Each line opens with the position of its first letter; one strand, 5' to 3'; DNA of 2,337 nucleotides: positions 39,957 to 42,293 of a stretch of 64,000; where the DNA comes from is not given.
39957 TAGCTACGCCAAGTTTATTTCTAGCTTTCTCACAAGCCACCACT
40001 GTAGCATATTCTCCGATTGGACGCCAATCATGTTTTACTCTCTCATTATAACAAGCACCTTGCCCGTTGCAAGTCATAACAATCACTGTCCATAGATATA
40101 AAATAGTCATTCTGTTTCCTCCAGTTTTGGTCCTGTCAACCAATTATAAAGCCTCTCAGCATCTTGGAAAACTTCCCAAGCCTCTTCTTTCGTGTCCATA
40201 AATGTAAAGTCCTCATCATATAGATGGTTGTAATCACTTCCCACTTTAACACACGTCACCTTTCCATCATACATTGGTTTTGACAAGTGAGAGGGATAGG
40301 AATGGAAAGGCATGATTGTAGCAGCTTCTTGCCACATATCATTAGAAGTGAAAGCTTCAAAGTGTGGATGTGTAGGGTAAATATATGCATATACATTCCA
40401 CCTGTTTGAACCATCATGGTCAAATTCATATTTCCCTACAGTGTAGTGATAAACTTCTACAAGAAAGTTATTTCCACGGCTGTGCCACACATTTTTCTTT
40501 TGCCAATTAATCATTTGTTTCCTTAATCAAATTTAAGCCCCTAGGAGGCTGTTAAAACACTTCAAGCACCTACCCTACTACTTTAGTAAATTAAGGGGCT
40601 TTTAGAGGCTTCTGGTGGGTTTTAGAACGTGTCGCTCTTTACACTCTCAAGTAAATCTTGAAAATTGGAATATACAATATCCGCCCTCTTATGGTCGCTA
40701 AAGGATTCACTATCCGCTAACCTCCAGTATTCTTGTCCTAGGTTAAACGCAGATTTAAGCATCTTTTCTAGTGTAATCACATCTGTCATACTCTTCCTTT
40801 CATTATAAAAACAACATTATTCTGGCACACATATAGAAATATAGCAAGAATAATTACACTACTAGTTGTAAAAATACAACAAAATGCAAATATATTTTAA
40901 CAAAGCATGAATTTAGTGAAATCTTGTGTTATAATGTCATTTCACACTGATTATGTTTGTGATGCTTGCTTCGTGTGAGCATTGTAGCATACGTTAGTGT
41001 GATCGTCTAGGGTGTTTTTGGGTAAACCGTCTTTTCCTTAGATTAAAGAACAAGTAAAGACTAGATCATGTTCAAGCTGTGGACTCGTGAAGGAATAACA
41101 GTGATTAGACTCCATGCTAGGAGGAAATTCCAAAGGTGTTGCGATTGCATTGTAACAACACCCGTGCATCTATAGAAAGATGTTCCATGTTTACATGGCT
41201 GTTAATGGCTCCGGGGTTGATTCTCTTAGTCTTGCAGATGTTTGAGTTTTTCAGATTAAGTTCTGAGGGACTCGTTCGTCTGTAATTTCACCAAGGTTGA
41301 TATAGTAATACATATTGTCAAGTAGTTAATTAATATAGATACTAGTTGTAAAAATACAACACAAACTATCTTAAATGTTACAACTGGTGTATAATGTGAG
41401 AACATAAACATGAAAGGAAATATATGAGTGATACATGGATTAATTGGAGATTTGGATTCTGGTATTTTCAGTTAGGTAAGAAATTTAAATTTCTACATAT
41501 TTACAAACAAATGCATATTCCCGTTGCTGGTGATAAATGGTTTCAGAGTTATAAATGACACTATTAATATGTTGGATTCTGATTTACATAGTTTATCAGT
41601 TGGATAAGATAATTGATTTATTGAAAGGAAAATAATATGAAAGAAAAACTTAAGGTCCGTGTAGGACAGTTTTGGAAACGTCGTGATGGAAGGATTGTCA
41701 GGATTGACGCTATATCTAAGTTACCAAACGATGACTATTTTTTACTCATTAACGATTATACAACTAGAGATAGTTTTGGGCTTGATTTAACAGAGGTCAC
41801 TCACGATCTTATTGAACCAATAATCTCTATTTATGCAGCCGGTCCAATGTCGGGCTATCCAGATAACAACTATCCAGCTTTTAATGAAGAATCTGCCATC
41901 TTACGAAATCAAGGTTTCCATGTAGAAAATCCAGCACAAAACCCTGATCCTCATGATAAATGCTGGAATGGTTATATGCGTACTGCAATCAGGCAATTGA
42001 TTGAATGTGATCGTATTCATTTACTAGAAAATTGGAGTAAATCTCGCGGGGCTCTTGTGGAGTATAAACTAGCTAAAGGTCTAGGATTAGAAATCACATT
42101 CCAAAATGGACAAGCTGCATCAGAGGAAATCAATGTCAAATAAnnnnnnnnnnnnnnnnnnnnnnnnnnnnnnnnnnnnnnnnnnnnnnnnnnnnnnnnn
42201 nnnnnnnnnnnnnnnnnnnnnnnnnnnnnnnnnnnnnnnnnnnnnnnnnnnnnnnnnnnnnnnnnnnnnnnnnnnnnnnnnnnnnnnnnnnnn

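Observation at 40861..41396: ~400-nt ORF-free segment bracketed by two copies of an identical operator/promoter module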

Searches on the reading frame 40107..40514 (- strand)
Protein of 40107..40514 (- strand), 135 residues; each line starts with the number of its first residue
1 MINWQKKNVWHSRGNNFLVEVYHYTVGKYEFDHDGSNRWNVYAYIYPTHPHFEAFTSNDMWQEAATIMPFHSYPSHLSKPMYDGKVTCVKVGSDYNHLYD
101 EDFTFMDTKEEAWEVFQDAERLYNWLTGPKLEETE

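Call 20: search_protein_families(library=pfam, proteins=[window:40107-40514:-], max_evalue=0.01)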
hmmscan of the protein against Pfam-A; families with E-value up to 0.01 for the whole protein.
window:40107-40514:- (135 aa): 0 families

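Call 21: search_protein_families(library=phrogs, proteins=[window:40107-40514:-], max_evalue=0.001)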
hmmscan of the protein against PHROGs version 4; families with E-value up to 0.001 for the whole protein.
window:40107-40514:- (135 aa): 0 families

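Call 23: find_related_loci(query=window:40107-40514:-, collection=viral_contigs, flank=6000)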
Query window:40107-40514:- (135 aa) in viral_contigs; peptide patterns used: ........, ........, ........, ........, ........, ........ (x = any residue, [..] = any of these).
15 stretches matched a pattern, but none encodes a relative of the query by tblastn (E <= 1e-3).

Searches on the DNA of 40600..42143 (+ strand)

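Call 6: search_dna_similar(query=window:40600-41700:+, collection=phages, mode=distant, max_rows=30)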
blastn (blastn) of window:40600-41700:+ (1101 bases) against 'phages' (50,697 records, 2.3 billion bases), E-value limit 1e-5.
No match.

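Call 10: search_rna_families(source=window, start=40700, end=41700, threshold=evalue, max_evalue=10, show_alignments=3)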
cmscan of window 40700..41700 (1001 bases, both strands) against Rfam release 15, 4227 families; matches with E-value up to 10: 4.
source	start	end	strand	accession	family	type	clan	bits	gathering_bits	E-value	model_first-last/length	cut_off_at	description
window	40749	40824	-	RF00526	snoMe28S-U3344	Gene; snRNA; snoRNA; CD-box;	-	21.7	50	0.63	1-83/83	no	Small nucleolar RNA Me28S-U3344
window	41601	41660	+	RF00217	SNORD20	Gene; snRNA; snoRNA; CD-box;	-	17.5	43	7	1-80/80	no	Small nucleolar RNA SNORD20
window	40751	40871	-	RF01436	S_pombe_snR33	Gene; snRNA; snoRNA; HACA-box;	CL00027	16.7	80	8.8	1-145/145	no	small nucleolar RNA snR33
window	41436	41504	-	RF00528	snoMe28S-Gm1083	Gene; snRNA; snoRNA; CD-box;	-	16.6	48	6.8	1-89/89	no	Small nucleolar RNA Me28S-Gm1083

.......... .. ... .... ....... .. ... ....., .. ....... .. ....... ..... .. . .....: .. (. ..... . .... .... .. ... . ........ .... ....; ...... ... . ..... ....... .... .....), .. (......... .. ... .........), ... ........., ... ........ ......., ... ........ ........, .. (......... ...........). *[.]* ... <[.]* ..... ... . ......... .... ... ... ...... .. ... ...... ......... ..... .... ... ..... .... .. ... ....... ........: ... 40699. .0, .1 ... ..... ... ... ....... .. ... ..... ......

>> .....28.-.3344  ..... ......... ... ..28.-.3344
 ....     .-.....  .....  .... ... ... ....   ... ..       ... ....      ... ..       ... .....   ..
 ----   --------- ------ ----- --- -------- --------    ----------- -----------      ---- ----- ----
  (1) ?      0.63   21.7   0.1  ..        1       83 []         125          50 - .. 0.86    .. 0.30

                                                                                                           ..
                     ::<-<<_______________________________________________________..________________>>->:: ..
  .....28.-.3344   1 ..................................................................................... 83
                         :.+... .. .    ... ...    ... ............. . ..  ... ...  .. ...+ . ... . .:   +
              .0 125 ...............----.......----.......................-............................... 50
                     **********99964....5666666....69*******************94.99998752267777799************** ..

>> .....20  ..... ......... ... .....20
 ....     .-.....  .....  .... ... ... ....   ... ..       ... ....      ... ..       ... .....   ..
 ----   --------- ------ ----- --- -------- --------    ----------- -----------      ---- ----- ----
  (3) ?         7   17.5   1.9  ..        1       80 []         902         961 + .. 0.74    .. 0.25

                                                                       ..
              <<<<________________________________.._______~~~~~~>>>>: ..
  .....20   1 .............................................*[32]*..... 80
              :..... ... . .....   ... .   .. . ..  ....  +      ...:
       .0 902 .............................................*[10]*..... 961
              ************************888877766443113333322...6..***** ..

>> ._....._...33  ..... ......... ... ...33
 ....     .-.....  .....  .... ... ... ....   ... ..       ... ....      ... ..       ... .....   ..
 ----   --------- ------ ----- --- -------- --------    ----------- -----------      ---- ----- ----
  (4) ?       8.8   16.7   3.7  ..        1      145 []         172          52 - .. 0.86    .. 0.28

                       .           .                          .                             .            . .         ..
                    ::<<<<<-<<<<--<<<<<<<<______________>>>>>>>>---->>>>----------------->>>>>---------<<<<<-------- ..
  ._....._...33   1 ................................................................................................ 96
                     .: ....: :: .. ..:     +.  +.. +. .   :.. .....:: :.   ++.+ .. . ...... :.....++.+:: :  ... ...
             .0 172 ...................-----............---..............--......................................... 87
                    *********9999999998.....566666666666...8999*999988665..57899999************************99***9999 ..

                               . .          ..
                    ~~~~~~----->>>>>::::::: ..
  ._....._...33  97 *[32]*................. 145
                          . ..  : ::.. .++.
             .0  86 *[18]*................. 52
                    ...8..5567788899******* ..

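Call 66: build_rna_model(alignment_id=A7)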
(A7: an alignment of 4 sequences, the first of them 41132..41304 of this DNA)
Model R1 built from alignment A7 (4 sequences, 185 columns); structure: RNAalifold consensus.
model positions 165; base pairs 27; branch points 2; effective number of sequences 2.21; information 0.59 bits per position. Calibrated on 0.2 Mb of random sequence (short: E-values are rough).
structure used (alignment columns):
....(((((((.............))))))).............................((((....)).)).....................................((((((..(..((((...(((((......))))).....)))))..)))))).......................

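Call 67: search_with_rna_model(model_id=R1, sources=[window, L006, L007, L046, L050, L051, L052, L053, L054, L055, L056, L057, L058, L059, L060, L061, L062, L063, L064, L065, L066, L067, L068, L069, L070, L071, L072, L073, L074, L075, L076, L077, L078, L079, L080, L081, L082, L083, L084, L085, L086, L087, L088, L089, L090, L091, L092, L093, L094, L095, L096, L097, L098, L099, L100, L101, L102, L103, L104, L105, L106, L107, L108, L109, L110, L111, L112, L113, L114, L115, L116, L117, L118, L119, L120, L121, L122, L123, L124, L125, L126, L127, L128, L129], max_evalue=10)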
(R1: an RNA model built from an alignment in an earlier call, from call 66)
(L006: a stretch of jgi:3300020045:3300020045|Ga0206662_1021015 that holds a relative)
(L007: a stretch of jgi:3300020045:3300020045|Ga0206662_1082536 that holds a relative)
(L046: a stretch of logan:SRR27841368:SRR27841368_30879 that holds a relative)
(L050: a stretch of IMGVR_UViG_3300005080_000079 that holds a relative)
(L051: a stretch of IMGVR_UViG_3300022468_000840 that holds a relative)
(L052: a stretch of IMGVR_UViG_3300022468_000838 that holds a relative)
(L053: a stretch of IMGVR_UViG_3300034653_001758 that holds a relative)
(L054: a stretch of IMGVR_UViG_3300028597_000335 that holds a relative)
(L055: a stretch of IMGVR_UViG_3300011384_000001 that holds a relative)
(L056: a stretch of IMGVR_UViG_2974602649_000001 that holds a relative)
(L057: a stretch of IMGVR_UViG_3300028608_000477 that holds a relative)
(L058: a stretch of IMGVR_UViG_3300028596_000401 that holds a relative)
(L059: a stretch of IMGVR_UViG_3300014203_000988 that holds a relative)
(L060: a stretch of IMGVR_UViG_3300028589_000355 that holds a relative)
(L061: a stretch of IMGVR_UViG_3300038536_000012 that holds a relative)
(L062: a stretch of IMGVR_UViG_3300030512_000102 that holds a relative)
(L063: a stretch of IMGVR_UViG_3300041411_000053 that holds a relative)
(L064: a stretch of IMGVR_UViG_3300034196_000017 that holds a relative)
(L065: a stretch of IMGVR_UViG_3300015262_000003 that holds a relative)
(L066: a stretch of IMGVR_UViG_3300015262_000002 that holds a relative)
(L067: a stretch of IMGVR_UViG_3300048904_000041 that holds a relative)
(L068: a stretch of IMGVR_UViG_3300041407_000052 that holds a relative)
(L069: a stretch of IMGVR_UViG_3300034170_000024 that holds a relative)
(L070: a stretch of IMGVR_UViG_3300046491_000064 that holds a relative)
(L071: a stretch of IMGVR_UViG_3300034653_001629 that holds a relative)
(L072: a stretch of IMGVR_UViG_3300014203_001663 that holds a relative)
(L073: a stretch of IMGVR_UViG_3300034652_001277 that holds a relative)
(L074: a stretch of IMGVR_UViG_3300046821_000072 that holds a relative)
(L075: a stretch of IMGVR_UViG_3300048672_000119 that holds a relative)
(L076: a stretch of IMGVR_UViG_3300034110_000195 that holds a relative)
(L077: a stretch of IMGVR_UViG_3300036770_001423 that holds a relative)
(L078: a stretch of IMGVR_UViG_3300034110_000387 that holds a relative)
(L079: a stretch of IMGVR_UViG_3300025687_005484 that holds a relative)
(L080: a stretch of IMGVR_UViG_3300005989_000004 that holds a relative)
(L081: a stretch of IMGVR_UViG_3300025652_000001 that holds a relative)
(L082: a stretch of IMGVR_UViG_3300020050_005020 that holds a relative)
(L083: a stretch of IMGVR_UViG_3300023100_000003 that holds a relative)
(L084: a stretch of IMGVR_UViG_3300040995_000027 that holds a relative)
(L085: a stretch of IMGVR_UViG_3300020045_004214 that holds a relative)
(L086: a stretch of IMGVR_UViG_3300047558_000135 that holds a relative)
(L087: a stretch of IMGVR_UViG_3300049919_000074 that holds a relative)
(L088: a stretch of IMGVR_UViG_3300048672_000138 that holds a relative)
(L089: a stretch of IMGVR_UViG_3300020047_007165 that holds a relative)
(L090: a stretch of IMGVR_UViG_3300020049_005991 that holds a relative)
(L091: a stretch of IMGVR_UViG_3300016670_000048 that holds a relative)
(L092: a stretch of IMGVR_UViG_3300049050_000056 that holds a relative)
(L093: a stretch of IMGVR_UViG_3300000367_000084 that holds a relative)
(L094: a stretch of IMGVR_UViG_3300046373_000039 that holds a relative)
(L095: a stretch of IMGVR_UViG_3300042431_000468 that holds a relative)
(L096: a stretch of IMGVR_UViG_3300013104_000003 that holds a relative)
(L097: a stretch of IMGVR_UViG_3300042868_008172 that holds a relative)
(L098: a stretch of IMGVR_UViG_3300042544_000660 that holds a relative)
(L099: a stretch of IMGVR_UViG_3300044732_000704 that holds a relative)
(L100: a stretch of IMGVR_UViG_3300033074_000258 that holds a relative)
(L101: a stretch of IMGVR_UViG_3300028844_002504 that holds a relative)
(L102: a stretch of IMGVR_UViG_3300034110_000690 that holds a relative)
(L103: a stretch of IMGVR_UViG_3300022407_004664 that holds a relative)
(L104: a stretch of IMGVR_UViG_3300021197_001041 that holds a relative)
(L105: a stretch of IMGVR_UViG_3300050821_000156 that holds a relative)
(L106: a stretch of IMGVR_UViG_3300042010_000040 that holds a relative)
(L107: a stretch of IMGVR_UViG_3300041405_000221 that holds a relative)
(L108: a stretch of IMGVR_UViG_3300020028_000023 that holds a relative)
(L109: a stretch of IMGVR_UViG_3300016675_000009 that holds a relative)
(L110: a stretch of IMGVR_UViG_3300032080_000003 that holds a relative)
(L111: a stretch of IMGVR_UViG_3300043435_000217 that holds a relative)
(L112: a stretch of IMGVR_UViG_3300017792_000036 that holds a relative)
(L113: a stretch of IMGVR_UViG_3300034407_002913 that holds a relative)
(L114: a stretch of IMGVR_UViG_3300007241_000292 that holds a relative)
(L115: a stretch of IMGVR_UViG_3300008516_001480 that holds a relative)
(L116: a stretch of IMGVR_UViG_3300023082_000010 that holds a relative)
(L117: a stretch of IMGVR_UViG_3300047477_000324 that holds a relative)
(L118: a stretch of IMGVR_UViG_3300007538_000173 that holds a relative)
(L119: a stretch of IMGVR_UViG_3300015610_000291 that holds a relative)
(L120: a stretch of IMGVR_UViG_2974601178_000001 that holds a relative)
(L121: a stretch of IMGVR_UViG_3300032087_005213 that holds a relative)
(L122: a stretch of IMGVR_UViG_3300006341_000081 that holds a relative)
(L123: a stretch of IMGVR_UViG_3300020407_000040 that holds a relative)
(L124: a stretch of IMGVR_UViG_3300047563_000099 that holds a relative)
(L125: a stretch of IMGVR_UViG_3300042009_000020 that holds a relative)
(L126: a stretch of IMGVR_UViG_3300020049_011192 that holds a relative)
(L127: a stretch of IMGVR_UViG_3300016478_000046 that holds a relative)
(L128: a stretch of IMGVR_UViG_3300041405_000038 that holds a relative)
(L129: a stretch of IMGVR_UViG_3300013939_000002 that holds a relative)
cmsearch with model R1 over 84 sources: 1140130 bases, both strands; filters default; matches with E-value up to 10: 4.
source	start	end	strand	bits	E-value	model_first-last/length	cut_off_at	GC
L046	22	185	+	156.8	1.2e-27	1-165/165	no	0.4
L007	184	351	+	155.9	1.7e-27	1-165/165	no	0.38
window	41133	41304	+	139.2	3.2e-24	1-165/165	no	0.41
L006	1246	1416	+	137.2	8e-24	1-165/165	no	0.35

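Call 68: search_with_rna_model(model_id=R1, source=window, filters=off, max_evalue=10, show_alignments=3)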
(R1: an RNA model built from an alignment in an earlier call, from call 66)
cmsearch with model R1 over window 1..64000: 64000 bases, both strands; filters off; matches with E-value up to 10: 20.
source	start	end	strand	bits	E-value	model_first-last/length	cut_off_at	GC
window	41133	41304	+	139.2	1.8e-25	1-165/165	no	0.41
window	20036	20172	+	12.2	1.4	1-165/165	no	0.34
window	10507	10646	+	11.4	2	1-165/165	no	0.31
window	43697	43849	+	10.5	3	1-165/165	no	0.33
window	44341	44443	-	10.4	3.1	1-165/165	no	0.33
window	4380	4572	+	10.1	3.6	1-165/165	no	0.37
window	17548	17632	-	9.9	4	1-165/165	no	0.35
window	43118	43230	-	9.7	4.4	1-165/165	no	0.31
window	44480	44575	-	9.6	4.6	1-165/165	no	0.32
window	38730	38759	+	9.5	4.7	1-165/165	no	0.33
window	19818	19911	-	9.5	4.8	1-165/165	no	0.34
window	52963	53074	+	9.1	5.7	1-165/165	no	0.37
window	53296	53423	+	8.8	6.6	1-165/165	no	0.32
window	39767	39869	+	8.7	6.8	1-165/165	no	0.3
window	53502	53610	-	8.5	7.5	1-165/165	no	0.28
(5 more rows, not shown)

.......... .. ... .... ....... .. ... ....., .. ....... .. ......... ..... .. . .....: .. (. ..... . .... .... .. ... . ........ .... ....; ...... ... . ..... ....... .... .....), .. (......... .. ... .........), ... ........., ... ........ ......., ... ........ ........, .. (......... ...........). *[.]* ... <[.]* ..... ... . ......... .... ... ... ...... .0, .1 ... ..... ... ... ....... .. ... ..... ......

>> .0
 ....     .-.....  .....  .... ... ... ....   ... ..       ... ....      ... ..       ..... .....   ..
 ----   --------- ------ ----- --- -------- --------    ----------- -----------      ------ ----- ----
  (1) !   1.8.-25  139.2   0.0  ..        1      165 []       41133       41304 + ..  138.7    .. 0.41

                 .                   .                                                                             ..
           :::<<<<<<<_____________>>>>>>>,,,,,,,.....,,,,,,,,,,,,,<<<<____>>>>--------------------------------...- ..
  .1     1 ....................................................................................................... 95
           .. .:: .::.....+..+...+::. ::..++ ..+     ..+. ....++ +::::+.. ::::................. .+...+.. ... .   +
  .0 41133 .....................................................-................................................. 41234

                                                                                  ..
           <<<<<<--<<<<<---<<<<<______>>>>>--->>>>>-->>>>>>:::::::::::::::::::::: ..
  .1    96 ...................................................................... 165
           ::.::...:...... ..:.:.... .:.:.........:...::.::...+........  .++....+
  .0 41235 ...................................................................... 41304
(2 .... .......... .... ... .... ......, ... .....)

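Call 107: search_rna_families(sources=[L130, L131, L006, L007, L046], threshold=evalue, max_evalue=1)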
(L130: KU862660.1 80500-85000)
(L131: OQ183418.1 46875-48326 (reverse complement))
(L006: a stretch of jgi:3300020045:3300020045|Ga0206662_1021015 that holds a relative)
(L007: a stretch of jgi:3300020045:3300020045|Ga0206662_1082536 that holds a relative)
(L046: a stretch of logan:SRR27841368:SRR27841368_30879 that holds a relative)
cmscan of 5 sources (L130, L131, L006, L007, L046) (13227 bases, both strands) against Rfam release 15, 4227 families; matches with E-value up to 1: 2.
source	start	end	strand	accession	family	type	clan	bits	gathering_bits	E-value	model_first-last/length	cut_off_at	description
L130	1652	1723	-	RF01905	HOTAIR_2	Gene; lncRNA;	-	24.5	60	0.022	1-69/69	no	HOTAIR conserved region 2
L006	183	230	-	RF03084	DUF2815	Gene; sRNA;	-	23.7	41.2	0.99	1-62/62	no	DUF2815 RNA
